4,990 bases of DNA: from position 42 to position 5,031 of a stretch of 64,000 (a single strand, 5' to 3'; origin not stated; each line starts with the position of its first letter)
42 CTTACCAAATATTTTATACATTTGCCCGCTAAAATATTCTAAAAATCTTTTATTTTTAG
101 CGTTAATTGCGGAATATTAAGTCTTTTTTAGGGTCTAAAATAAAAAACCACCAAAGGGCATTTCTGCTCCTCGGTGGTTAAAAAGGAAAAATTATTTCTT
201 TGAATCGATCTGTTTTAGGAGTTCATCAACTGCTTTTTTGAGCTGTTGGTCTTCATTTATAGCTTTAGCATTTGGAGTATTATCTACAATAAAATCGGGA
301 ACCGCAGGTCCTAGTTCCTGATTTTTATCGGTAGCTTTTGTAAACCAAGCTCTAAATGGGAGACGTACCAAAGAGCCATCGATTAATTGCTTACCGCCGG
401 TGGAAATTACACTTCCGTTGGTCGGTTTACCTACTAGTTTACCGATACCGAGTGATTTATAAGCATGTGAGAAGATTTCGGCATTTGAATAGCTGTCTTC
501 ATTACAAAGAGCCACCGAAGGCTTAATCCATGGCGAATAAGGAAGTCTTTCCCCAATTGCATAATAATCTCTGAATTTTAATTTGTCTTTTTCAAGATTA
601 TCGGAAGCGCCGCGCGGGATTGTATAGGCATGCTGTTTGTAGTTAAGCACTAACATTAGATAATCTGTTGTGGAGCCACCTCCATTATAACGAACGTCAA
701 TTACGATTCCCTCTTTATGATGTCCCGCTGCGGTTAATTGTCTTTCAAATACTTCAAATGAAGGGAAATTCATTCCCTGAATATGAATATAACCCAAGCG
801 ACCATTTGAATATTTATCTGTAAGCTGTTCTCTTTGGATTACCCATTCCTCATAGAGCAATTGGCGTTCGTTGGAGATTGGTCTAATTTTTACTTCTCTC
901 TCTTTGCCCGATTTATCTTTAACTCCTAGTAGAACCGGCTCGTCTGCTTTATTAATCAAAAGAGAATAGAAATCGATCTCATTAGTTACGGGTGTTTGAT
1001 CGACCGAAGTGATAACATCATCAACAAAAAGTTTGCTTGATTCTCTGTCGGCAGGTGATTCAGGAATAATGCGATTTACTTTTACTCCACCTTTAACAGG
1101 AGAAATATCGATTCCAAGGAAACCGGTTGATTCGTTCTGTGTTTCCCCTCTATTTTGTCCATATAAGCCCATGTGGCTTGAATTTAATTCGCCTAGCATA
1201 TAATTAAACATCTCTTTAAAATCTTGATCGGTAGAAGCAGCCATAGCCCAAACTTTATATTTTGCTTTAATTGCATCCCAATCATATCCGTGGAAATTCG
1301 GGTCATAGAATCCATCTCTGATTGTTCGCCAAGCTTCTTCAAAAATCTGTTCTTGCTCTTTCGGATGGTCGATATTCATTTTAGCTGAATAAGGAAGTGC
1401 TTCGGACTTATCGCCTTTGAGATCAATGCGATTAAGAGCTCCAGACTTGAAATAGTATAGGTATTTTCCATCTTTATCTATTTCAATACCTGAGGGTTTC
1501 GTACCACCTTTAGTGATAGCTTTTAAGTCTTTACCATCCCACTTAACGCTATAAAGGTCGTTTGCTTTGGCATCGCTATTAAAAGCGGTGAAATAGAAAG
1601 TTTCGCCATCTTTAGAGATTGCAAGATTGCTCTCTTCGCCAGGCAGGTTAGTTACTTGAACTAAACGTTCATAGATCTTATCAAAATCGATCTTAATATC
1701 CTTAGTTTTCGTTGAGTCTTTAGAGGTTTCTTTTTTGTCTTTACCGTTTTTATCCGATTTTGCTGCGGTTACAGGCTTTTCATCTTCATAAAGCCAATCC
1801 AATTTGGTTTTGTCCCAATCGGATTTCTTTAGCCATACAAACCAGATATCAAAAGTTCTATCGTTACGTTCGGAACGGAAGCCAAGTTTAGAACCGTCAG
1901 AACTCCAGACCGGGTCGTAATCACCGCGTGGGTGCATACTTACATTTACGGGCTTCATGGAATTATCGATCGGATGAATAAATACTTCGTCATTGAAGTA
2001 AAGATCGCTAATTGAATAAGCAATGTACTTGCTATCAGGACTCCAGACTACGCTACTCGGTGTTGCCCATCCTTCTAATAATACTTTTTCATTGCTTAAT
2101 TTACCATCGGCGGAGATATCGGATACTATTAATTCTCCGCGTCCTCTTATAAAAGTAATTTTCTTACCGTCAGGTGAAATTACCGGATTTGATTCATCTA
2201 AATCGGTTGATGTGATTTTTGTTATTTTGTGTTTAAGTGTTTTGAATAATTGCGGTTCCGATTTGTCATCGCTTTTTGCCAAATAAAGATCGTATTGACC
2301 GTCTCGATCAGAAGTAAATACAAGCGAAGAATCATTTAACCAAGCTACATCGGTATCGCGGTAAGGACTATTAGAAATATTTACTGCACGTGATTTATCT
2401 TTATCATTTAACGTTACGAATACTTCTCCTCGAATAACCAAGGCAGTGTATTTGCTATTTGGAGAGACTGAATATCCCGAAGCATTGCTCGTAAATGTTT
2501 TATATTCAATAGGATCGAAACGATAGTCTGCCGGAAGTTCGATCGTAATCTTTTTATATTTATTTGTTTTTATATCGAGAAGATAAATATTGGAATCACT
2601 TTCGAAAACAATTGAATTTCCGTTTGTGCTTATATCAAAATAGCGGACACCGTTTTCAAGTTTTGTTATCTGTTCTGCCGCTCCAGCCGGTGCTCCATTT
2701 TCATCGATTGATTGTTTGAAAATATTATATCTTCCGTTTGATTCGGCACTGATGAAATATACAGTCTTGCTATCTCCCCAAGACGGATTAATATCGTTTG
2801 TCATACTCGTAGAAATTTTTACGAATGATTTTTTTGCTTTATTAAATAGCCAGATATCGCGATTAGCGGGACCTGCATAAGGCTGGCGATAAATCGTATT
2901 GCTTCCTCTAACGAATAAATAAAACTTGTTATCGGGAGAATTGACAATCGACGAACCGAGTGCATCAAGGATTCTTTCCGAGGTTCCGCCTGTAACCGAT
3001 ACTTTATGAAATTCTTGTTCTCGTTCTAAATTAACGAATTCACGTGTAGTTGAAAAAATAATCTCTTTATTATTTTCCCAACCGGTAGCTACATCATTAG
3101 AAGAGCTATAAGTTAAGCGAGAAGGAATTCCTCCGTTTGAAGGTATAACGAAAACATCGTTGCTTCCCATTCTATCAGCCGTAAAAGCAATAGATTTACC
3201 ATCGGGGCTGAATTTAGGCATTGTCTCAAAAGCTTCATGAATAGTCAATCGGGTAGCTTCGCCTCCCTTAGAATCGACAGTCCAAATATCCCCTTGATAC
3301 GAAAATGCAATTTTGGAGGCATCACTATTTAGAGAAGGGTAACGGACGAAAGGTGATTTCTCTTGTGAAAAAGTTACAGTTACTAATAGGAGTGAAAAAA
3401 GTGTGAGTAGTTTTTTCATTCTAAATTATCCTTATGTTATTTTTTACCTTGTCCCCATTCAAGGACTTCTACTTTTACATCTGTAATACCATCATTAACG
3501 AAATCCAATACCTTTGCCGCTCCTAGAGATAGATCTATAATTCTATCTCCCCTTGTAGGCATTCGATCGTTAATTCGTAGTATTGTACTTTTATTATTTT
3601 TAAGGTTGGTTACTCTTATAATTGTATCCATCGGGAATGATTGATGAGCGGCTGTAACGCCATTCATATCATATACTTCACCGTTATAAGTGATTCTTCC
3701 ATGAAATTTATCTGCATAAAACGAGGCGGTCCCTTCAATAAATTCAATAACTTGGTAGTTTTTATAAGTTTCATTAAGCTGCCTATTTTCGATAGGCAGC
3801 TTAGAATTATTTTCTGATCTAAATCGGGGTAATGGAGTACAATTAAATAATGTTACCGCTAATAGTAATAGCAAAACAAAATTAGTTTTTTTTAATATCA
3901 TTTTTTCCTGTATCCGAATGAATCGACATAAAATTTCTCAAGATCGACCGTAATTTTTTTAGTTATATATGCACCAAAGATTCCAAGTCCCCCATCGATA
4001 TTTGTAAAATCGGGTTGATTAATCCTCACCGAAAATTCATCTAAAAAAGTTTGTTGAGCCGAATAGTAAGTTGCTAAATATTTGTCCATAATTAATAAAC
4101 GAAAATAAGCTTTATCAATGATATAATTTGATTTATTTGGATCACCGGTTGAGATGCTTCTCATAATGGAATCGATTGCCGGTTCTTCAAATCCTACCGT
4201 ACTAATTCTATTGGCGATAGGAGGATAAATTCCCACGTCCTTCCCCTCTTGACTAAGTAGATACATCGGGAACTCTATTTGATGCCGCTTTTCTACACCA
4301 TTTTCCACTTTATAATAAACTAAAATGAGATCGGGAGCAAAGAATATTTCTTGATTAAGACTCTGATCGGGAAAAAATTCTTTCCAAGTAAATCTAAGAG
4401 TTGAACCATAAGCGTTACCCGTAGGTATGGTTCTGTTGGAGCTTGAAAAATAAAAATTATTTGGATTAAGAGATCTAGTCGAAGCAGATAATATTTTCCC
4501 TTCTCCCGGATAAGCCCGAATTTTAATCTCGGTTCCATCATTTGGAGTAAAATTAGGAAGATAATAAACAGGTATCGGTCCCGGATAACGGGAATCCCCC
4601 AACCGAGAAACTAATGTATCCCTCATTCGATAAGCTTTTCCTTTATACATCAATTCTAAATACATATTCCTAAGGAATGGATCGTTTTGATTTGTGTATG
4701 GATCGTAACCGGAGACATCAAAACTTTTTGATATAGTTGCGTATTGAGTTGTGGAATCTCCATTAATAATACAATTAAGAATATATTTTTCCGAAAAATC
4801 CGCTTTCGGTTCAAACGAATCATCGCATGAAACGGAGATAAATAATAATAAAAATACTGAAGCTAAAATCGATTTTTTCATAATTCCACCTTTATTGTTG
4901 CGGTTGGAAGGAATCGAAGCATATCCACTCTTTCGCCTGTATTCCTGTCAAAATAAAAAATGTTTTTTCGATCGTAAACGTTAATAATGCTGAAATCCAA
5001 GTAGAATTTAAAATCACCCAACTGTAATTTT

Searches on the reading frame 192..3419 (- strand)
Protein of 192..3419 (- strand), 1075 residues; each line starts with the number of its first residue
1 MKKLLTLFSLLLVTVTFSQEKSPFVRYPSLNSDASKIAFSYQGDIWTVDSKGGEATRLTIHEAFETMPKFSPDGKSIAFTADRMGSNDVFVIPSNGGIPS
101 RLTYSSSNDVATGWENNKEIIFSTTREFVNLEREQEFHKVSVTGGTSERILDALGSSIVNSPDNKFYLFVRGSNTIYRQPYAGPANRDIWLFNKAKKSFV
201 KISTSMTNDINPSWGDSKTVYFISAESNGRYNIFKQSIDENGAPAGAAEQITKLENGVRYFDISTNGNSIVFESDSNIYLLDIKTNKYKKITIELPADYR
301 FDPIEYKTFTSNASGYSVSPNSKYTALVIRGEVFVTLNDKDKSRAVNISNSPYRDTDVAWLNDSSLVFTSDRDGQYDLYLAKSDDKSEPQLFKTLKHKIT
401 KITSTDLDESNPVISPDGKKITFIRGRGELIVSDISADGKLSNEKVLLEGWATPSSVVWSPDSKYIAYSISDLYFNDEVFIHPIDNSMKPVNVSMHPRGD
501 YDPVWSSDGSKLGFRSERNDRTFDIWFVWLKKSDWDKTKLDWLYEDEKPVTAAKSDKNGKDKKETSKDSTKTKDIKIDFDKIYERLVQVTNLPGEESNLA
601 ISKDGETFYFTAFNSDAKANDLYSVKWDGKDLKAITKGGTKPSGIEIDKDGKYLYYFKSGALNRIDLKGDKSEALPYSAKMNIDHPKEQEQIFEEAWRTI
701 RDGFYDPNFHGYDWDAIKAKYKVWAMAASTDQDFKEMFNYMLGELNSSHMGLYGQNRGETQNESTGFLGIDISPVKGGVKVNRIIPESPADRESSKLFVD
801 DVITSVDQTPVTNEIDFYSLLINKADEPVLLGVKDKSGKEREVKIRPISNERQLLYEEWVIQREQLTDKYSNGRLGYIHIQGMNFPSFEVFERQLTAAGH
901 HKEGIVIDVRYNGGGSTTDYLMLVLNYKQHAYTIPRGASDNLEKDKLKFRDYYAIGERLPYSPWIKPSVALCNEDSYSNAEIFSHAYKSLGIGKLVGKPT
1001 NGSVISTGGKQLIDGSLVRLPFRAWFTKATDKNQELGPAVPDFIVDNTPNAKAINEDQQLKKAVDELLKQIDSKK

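Call 62: search_protein_families(library=pfam, proteins=[window:192-3419:-], max_evalue=0.00001)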
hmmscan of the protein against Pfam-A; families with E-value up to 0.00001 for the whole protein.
window:192-3419:- (1075 aa): 7 families
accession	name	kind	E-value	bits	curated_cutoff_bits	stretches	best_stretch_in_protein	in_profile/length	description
PF07676.18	PD40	-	1.6e-31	108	20.9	1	56-91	2-38/38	WD40-like Beta Propeller Repeat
PF03572.23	Peptidase_S41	-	1.2e-22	80.7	24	1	874-1034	1-155/165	Peptidase family S41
PF14684.11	Tricorn_C1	-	2.4e-20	72.6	24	1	686-743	2-59/59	Tricorn protease C1 domain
PF00930.27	DPPIV_N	-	9.2e-17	61.2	22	0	37-113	17-89/354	Dipeptidyl peptidase IV (DPP IV) N-terminal region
PF14685.13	PDZ_Tricorn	-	6.7e-08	32.9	25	1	766-845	1-88/88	Tricorn protease PDZ domain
PF13180.12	PDZ_2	-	2.5e-06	28.1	27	1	766-833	1-67/80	PDZ domain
PF17820.7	PDZ_6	-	6.9e-06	26.2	27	0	781-834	2-53/54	PDZ domain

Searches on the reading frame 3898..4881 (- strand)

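Call 62: search_protein_families(library=pfam, proteins=[window:3898-4881:-], max_evalue=0.00001)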
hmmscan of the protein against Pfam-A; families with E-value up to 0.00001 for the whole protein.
window:3898-4881:- (327 aa): 1 family
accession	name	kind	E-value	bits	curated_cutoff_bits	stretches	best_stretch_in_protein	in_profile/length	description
PF14054.11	DUF4249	-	1e-06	28.9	28.5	1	25-308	8-266/269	Domain of unknown function (DUF4249)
